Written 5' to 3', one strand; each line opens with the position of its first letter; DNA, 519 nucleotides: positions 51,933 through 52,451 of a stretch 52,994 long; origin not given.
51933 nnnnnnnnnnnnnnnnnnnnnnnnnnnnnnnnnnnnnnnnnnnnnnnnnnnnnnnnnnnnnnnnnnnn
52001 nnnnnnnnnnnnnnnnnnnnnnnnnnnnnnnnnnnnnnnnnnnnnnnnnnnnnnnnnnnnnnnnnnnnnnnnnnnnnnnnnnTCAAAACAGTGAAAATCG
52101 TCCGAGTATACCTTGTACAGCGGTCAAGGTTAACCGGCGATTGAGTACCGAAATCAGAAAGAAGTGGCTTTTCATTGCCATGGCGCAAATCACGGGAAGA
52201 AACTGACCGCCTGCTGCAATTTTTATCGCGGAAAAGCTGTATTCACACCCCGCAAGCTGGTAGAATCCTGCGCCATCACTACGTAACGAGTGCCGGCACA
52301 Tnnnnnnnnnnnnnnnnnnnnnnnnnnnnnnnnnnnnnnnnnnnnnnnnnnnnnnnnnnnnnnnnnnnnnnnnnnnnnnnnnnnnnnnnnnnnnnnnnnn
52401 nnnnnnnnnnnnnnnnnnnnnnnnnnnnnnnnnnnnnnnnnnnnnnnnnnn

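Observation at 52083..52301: yaaY-like 72-aa ORF of unknown function upstream of ribF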

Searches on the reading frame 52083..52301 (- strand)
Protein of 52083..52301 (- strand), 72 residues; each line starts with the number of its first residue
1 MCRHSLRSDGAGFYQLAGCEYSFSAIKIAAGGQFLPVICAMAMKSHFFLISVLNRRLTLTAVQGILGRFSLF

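Call 6: search_protein_families(proteins=[window:52083-52301:-], library=ncbifam, max_evalue=1)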
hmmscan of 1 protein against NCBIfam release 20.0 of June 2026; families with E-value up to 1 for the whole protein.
window:52083-52301:- (72 aa): 0 families

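Call 8: find_homologous_proteins(query=window:52086-52301:-, max_evalue=0.001)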
Query seq(72 aa) (72 aa): 27 proteins with E <= 0.001 among 28 candidates.
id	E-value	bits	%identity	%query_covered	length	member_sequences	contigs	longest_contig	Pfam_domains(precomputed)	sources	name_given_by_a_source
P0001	1.7e-38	147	99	100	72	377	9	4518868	-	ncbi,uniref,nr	ncbi:TPA: DUF2575 family protein [Escherichia coli]|uniref:DUF2575 family protein n=1 Tax=Escherichi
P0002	2.3e-37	143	96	100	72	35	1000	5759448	-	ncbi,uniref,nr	ncbi:DUF2575 family protein [Escherichia coli]|uniref:DUF2575 domain-containing protein n=1 Tax=Esch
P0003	6.0e-37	142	95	100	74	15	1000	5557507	-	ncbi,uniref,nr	ncbi:DUF2575 family protein [Escherichia coli]|uniref:Uncharacterized protein n=4 Tax=Enterobacteria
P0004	2.4e-33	131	90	100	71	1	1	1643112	-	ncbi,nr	ncbi:DUF2575 domain-containing protein [Escherichia coli]|nr:DUF2575 domain-containing protein [Esch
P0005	7.2e-30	120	86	100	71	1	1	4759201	-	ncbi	ncbi:DUF2575 domain-containing protein [Escherichia coli]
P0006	2.5e-26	108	98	74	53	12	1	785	-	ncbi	ncbi:TPA: DUF2575 domain-containing protein, partial [Salmonella enterica]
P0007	5.0e-23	98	72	100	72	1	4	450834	-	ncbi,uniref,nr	ncbi:DUF2575 domain-containing protein [Citrobacter amalonaticus]|uniref:DUF2575 domain-containing p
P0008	8.1e-22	94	71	100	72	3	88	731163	-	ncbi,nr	ncbi:DUF2575 domain-containing protein [Salmonella enterica]|nr:DUF2575 domain-containing protein [S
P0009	5.2e-21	92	69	100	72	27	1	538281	-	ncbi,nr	ncbi:TPA: DUF2575 domain-containing protein [Salmonella enterica subsp. salamae]|nr:DUF2575 domain-c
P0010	3.0e-20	89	81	79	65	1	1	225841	-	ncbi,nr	ncbi:FIG00638364: hypothetical protein [Escherichia coli ISC41]|nr:FIG00638364: hypothetical protein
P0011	6.3e-20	88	70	97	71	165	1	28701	-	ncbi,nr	ncbi:DUF2575 domain-containing protein [Salmonella enterica]|nr:DUF2575 domain-containing protein [S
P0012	5.7e-19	85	71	92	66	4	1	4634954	-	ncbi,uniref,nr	ncbi:DUF2575 domain-containing protein [Citrobacter koseri]|uniref:DUF2575 domain-containing protein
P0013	1.1e-18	84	70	97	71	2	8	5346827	-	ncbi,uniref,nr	ncbi:DUF2575 family protein [Citrobacter rodentium]|uniref:Membrane protein n=1 Tax=Citrobacter rode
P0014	1.3e-18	84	68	100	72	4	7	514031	-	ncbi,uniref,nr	ncbi:DUF2575 family protein [Salmonella bongori]|uniref:DUF2575 family protein n=1 Tax=Salmonella bo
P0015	1.6e-18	84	73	89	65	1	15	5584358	-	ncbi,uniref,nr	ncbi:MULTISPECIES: DUF2575 family protein [Citrobacter]|uniref:DUF2575 domain-containing protein n=1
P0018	2.5e-17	80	70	96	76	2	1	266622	-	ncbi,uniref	ncbi:DUF2575 domain-containing protein [Intestinirhabdus alba]|uniref:DUF2575 domain-containing prot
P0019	1.2e-16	78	65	96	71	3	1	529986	-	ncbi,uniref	ncbi:DUF2575 domain-containing protein [Citrobacter europaeus]|uniref:DUF2575 domain-containing prot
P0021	2.4e-15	74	64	100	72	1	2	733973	-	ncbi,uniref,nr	ncbi:DUF2575 domain-containing protein [Metakosakonia massiliensis]|uniref:DUF2575 family protein n=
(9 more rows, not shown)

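Call 12: profile_search(protein=window:52083-52301:-)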
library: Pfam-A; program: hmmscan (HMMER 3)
A. the first sequence (72 residues): domains with independent E <= 10: 0; with E <= 0.001: 0
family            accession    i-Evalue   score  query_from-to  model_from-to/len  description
(no Pfam family matches the first sequence, even at E <= 10)

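Call 19: find_encoding_contigs(protein=P0008, flank=1500, max_places=2)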
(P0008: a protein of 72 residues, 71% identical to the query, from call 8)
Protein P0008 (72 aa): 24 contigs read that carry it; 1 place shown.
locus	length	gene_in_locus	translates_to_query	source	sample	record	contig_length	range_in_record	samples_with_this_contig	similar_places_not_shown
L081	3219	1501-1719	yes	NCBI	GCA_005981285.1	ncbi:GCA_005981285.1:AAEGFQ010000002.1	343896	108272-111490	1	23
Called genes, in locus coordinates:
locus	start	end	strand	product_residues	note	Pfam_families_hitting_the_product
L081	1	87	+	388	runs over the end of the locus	PF06965:Na_H_antiport_1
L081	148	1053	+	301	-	PF00126:HTH_1, PF03466:LysR_substrate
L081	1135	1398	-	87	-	PF01649:Ribosomal_S20p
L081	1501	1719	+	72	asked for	-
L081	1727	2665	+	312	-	PF06574:FAD_syn, PF01467:CTP_transf_like (weak), PF01687:Flavokinase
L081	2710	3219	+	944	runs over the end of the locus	PF00133:tRNA-synt_1, PF09334:tRNA-synt_1g, PF13603:tRNA-synt_1_2 (weak), PF01406:tRNA-synt_1e (weak), PF01921:tRNA-synt_1f (weak), PF08264:Anticodon_1, PF06827:zf-FPG_IleRS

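Call 20: find_encoding_contigs(protein=P0014, flank=1500, max_places=1)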
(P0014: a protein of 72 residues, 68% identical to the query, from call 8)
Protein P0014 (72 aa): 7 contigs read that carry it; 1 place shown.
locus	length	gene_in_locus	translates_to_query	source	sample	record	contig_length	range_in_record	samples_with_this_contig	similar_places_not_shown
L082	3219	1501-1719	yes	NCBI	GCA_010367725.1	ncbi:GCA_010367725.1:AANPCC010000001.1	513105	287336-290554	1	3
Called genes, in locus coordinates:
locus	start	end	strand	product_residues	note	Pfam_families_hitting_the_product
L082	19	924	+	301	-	PF00126:HTH_1, PF03466:LysR_substrate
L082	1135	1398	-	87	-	PF01649:Ribosomal_S20p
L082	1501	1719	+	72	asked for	-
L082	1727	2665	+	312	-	PF06574:FAD_syn, PF01687:Flavokinase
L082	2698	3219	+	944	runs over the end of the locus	PF00133:tRNA-synt_1, PF09334:tRNA-synt_1g, PF13603:tRNA-synt_1_2 (weak), PF01406:tRNA-synt_1e (weak), PF01921:tRNA-synt_1f (weak), PF08264:Anticodon_1, PF06827:zf-FPG_IleRS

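Call 21: find_encoding_contigs(protein=P0012, flank=1500, max_places=1)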
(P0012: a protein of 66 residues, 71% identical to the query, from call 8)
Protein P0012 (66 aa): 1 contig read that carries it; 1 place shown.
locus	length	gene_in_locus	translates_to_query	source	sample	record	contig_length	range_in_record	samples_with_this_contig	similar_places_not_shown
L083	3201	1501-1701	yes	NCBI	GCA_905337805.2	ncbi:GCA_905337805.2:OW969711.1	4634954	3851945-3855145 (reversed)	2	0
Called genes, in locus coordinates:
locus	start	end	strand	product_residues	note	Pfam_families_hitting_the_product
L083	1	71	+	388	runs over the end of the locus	PF06965:Na_H_antiport_1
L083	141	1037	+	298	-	PF00126:HTH_1, PF03466:LysR_substrate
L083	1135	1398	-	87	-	PF01649:Ribosomal_S20p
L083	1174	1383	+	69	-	-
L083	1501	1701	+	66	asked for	-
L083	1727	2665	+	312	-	PF06574:FAD_syn, PF01467:CTP_transf_like (weak), PF01687:Flavokinase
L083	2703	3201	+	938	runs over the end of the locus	PF00133:tRNA-synt_1, PF09334:tRNA-synt_1g, PF13603:tRNA-synt_1_2 (faint), PF01406:tRNA-synt_1e (weak), PF01921:tRNA-synt_1f (weak), PF08264:Anticodon_1, PF06827:zf-FPG_IleRS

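Call 22: find_encoding_contigs(protein=P0013, flank=1500, max_places=1)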
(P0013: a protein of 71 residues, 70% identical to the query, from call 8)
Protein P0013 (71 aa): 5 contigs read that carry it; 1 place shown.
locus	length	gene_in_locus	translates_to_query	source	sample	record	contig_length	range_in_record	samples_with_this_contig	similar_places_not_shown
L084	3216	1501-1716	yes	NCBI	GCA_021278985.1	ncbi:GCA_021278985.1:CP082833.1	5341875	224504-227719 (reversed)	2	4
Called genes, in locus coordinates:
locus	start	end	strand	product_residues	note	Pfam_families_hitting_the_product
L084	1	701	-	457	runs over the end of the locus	PF07690:MFS_1, PF13347:MFS_2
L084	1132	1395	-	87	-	PF01649:Ribosomal_S20p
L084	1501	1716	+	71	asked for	-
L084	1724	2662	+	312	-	PF06574:FAD_syn, PF01687:Flavokinase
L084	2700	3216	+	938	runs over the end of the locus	PF00133:tRNA-synt_1, PF09334:tRNA-synt_1g, PF01406:tRNA-synt_1e (weak), PF01921:tRNA-synt_1f (weak), PF08264:Anticodon_1, PF06827:zf-FPG_IleRS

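Call 25: find_encoding_contigs(protein=P0007, flank=1500, max_places=1)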
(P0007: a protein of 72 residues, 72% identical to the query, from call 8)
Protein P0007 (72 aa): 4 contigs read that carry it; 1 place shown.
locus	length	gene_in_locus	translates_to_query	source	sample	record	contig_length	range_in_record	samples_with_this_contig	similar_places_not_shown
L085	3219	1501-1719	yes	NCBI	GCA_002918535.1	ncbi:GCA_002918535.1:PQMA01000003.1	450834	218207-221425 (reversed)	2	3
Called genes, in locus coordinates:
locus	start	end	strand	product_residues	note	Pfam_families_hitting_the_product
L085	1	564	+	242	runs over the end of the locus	PF00486:Trans_reg_C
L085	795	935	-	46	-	PF13006:Nterm_IS4 (weak)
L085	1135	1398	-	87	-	PF01649:Ribosomal_S20p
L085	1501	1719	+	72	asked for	-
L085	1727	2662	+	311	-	PF06574:FAD_syn, PF01687:Flavokinase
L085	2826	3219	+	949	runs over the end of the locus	PF00133:tRNA-synt_1, PF09334:tRNA-synt_1g, PF01406:tRNA-synt_1e (weak), PF01921:tRNA-synt_1f (weak), PF08264:Anticodon_1, PF06827:zf-FPG_IleRS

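Call 26: find_encoding_contigs(protein=P0018, flank=1500, max_places=1)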
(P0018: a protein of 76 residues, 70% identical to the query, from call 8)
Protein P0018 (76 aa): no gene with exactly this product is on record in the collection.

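Call 27: find_encoding_contigs(protein=P0021, flank=1500, max_places=1)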
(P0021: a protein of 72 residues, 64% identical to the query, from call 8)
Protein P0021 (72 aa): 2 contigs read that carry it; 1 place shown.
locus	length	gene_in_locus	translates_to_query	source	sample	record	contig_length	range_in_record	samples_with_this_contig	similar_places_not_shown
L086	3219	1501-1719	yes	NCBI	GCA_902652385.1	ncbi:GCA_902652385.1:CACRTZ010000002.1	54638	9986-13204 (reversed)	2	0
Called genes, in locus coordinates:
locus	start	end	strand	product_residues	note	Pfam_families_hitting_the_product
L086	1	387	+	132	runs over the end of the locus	PF01842:ACT (faint)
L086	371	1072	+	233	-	PF12840:HTH_20 (faint)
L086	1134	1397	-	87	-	PF01649:Ribosomal_S20p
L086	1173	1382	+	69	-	-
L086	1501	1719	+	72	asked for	-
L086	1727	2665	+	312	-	PF06574:FAD_syn, PF01687:Flavokinase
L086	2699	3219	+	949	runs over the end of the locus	PF00133:tRNA-synt_1, PF09334:tRNA-synt_1g, PF01406:tRNA-synt_1e (weak), PF01921:tRNA-synt_1f (weak), PF08264:Anticodon_1, PF06827:zf-FPG_IleRS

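Call 28: find_encoding_contigs(protein=P0019, flank=1500, max_places=1)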
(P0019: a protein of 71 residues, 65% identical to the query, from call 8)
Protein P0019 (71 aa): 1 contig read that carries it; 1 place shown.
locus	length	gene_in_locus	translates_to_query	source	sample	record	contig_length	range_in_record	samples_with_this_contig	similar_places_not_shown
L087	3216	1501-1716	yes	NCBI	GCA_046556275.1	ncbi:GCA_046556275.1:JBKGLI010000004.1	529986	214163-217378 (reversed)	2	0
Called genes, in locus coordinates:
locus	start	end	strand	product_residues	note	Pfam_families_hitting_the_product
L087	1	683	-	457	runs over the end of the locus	PF07690:MFS_1, PF13347:MFS_2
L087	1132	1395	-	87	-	PF01649:Ribosomal_S20p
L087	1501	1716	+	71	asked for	-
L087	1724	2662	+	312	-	PF06574:FAD_syn, PF01467:CTP_transf_like (weak), PF01687:Flavokinase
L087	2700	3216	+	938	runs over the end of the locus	PF00133:tRNA-synt_1, PF09334:tRNA-synt_1g, PF13603:tRNA-synt_1_2 (weak), PF01406:tRNA-synt_1e (weak), PF01921:tRNA-synt_1f (weak), PF08264:Anticodon_1, PF06827:zf-FPG_IleRS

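Call 71: predict_structure(alignment_id=A1)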
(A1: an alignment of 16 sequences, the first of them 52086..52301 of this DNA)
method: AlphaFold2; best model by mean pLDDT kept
length: 72 residues; sequences in the alignment: 16
mean_pLDDT: 60.6   pTM: 0.28
mean pLDDT of the five models: 60.6, 60.5, 58.3, 56.3, 46.5
residues with pLDDT >= 90: 0; 70-90: 5; 50-70: 59; < 50: 8
segments of 3 or more residues with pLDDT < 50: 1-7
pLDDT, mean of each block of 10 residues (from residue 1): 47 55 59 63 68 68 66 53
secondary structure, 60 per line:
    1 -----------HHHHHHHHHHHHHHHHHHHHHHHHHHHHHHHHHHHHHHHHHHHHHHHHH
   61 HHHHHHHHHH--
elements in order: H12-70

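Call 73: search_solved_structures(query=A1, max_evalue=1)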
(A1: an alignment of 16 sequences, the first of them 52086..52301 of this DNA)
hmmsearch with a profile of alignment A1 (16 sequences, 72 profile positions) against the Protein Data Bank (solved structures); distinct sequences matched with E-value up to 1: 0.
